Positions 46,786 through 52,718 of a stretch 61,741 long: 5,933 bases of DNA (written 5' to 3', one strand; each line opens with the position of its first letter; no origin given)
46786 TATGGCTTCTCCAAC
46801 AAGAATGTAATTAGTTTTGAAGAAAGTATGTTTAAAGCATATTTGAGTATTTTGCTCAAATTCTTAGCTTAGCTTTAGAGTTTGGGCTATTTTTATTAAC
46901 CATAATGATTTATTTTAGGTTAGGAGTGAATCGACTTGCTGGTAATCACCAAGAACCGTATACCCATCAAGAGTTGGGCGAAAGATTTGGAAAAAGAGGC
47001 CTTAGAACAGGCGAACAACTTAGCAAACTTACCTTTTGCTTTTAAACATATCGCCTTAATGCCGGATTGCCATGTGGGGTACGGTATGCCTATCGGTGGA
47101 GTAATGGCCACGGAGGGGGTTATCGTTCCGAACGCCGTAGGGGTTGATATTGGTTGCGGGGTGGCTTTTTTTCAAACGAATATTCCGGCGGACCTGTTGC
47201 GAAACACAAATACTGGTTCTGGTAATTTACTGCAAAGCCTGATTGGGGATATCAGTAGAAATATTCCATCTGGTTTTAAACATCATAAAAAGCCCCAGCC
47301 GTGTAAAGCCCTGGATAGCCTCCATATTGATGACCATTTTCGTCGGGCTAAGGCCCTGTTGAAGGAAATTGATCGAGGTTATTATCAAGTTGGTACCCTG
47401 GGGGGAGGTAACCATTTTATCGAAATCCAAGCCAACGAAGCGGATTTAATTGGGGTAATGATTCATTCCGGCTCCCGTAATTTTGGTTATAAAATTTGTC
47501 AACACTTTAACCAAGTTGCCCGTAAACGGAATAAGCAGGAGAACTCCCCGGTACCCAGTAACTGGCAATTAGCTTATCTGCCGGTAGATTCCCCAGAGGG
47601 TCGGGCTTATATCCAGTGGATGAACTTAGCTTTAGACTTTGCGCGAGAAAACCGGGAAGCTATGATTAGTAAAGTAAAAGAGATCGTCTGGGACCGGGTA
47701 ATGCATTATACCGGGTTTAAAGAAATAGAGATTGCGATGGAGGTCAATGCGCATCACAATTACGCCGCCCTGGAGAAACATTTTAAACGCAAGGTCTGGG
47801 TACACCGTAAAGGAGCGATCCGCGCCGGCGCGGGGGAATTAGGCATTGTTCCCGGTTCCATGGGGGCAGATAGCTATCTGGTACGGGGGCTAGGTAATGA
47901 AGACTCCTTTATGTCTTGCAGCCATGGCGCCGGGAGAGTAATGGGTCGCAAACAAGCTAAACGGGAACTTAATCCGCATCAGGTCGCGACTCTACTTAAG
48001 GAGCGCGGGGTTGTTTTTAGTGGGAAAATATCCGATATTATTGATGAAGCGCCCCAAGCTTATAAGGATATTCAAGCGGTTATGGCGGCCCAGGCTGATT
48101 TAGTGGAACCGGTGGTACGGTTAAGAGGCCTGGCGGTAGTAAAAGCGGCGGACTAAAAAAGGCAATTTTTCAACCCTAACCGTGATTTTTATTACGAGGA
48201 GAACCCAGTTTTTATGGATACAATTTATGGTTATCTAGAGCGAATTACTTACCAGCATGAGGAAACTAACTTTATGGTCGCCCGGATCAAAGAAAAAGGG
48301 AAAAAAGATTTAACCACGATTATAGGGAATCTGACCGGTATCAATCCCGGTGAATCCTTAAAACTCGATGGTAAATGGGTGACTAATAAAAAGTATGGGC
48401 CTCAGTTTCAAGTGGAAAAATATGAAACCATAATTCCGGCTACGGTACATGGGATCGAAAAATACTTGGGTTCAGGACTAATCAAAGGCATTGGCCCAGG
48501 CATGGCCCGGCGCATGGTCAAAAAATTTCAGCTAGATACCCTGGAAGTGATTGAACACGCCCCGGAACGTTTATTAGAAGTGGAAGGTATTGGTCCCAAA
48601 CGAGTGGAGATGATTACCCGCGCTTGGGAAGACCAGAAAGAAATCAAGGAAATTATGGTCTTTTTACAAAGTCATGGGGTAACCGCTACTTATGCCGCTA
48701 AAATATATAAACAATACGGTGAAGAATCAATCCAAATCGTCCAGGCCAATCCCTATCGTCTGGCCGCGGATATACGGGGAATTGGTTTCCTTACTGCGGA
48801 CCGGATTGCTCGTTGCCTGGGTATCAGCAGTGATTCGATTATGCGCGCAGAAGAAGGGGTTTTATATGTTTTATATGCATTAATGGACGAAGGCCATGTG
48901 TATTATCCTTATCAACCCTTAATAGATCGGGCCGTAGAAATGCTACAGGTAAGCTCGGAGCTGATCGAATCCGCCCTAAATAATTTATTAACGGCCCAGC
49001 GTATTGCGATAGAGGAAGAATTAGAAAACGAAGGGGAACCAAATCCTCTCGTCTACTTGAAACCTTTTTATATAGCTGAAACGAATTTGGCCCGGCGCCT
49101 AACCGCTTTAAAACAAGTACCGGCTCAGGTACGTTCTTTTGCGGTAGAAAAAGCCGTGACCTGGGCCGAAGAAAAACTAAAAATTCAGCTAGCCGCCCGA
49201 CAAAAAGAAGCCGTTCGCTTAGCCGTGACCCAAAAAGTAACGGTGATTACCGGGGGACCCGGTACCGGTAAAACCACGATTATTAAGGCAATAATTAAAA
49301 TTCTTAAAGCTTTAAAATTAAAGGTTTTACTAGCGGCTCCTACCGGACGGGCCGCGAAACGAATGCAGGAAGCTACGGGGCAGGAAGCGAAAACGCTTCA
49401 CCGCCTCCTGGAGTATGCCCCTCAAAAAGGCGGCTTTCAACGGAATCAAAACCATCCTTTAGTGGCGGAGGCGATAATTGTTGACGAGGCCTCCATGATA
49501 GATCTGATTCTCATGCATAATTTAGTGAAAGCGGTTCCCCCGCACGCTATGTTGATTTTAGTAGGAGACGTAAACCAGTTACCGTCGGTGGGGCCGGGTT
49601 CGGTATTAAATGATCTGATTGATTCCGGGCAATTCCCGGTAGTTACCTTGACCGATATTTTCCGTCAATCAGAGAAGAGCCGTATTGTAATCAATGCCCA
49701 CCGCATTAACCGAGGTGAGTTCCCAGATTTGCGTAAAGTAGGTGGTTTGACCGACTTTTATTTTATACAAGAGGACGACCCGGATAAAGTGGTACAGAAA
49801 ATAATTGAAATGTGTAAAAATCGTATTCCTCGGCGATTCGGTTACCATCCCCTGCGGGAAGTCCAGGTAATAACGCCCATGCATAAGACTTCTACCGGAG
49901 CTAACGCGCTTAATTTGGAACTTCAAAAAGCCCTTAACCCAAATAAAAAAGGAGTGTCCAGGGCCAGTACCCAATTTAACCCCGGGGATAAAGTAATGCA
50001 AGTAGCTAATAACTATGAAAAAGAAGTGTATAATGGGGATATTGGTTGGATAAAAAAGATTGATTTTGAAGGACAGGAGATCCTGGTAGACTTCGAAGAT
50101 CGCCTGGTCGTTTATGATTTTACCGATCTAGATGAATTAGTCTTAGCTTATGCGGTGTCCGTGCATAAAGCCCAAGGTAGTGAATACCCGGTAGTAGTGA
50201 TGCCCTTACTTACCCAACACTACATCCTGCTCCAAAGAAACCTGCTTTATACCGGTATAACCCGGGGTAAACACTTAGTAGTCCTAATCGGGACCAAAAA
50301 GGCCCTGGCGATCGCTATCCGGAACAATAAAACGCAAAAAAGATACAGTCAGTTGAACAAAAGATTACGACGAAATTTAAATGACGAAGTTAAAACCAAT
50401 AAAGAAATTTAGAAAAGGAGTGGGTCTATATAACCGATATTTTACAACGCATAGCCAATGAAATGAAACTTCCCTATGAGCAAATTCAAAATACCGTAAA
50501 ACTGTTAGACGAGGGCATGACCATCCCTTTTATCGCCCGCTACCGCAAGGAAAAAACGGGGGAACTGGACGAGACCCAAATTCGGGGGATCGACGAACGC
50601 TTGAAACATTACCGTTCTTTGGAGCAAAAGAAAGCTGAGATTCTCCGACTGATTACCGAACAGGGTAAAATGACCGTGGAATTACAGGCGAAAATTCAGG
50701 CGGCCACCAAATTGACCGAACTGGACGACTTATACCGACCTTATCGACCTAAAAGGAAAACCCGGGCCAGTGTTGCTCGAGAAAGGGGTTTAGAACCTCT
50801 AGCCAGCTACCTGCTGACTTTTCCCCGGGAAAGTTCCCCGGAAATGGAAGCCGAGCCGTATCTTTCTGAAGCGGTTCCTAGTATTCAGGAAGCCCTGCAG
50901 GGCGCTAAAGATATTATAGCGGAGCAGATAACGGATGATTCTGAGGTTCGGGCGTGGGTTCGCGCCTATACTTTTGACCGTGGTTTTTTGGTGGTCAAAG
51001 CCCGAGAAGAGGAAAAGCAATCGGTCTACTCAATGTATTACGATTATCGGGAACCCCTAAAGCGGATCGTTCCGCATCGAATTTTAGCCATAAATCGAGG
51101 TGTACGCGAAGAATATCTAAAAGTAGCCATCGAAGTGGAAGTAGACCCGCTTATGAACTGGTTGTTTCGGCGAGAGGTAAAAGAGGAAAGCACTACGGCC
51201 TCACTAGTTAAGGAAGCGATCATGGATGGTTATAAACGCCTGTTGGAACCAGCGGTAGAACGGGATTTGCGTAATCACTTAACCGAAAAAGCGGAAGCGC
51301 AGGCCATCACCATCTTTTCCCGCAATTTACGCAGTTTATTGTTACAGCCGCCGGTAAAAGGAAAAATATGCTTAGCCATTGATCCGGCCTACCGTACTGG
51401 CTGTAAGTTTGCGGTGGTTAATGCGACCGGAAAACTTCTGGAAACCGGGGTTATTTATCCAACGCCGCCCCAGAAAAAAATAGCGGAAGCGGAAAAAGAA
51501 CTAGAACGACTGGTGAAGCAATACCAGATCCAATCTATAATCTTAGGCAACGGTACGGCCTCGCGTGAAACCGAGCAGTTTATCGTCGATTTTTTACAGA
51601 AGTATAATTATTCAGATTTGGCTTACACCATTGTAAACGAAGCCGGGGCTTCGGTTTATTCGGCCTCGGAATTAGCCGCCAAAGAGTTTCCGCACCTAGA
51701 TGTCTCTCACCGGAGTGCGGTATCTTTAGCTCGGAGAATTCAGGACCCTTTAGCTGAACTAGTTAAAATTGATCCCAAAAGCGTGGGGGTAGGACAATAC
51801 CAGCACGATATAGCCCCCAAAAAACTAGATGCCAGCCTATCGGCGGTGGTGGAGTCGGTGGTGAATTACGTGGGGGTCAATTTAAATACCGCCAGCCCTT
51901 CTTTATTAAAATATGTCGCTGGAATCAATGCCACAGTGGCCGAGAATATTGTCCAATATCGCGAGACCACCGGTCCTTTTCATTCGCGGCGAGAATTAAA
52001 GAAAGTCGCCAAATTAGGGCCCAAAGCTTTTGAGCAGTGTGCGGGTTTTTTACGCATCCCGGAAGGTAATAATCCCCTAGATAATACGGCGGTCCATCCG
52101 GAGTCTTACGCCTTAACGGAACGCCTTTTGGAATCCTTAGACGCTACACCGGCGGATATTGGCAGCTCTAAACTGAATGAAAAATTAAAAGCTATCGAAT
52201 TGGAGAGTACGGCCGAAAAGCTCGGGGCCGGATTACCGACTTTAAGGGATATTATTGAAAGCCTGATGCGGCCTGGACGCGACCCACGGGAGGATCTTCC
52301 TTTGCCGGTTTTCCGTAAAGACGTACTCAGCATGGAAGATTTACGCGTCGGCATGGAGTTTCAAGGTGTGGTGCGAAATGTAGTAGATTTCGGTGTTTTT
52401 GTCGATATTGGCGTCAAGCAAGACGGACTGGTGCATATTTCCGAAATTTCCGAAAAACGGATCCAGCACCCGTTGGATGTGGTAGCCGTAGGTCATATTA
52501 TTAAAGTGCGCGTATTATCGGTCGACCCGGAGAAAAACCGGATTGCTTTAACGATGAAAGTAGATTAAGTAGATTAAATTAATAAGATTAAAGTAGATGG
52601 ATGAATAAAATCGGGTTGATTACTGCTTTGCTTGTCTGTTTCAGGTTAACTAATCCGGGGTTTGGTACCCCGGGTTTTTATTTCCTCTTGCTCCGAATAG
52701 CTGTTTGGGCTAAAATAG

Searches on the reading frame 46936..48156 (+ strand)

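Call 54: search_protein_families(library=pfam, proteins=[window:46936-48156:+], max_evalue=0.00001)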
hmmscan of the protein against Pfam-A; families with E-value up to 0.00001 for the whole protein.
window:46936-48156:+ (406 aa): 1 family
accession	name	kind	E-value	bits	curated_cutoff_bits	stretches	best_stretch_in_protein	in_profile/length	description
PF01139.22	RtcB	-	2.4e-115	386.6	27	1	25-403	1-425/426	tRNA-splicing ligase RtcB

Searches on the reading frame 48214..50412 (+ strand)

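Call 54: search_protein_families(library=pfam, proteins=[window:48214-50412:+], max_evalue=0.00001)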
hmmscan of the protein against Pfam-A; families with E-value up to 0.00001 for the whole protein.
window:48214-50412:+ (732 aa): 10 families
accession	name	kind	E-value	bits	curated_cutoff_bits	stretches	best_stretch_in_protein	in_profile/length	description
PF13245.12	AAA_19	-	8.2e-48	162.4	25.1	1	330-461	1-134/134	AAA domain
PF13604.12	AAA_30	-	1.9e-42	145.6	27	1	325-504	1-174/191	AAA domain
PF14490.11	HHH_RecD2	-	3.8e-39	132.9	27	1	141-230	2-92/92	ATP-dependent RecD2 DNA helicase HHH domain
PF23139.1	OB_YrrC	-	2.6e-23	82.2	27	1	1-75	1-76/76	ATP-dependent DNA helicase YrrC, OB-fold domain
PF18335.7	SH3_13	-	2.4e-21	75.7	41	1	566-627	1-65/65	ATP-dependent RecD-like DNA helicase SH3 domain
PF13538.12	UvrD_C_2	-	4.2e-19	68.6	27.4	1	644-692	1-52/52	UvrD-like helicase C-terminal domain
PF01443.25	Viral_helicase1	-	8.6e-11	42.5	21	0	343-459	1-100/228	Viral superfamily 1 RNA helicase core domain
PF13086.12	AAA_11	-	5.8e-10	39.8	27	1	326-382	2-66/257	AAA domain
PF14520.12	HHH_5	-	1.1e-09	39.1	27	1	90-140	7-57/57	Helix-hairpin-helix domain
PF05127.21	NAT10_TcmA_helicase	-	7.3e-06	26.4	22.7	0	344-441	1-113/176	RNA cytidine acetyltransferase NAT10/TcmA, helicase domain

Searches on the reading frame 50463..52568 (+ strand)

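Call 54: search_protein_families(library=pfam, proteins=[window:50463-52568:+], max_evalue=0.00001)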
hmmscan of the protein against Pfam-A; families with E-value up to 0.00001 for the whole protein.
window:50463-52568:+ (701 aa): 9 families
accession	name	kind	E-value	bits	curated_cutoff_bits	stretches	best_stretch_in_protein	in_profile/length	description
PF16921.10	Tex_YqgF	-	1.1e-52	178.2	27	1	302-427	2-126/126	Tex protein YqgF-like domain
PF12836.13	HHH_3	-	1.5e-29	102.3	27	1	467-531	1-65/65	Helix-hairpin-helix motif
PF09371.15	Tex_N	-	1.4e-26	92.4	32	1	2-64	12-74/75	Tex-like protein N-terminal domain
PF22706.1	Tex_central_region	-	3.2e-26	92.8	27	1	123-285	3-178/178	Tex central region-like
PF17674.7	HHH_9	-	4.2e-22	79.2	23.1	1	537-609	1-70/70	HHH domain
PF00575.29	S1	-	2.8e-19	69.7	22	1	628-699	3-74/74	S1 RNA binding domain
PF23459.1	S1_RRP5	-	5.4e-09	36.9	27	1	627-696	1-70/72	RRP5 S1 domain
PF14635.12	HHH_7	-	2.5e-08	34.6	27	1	441-533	6-104/104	Helix-hairpin-helix motif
PF14639.11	YqgF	-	1.4e-07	31.9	35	1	319-434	26-147/150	Holliday-junction resolvase-like of SPT6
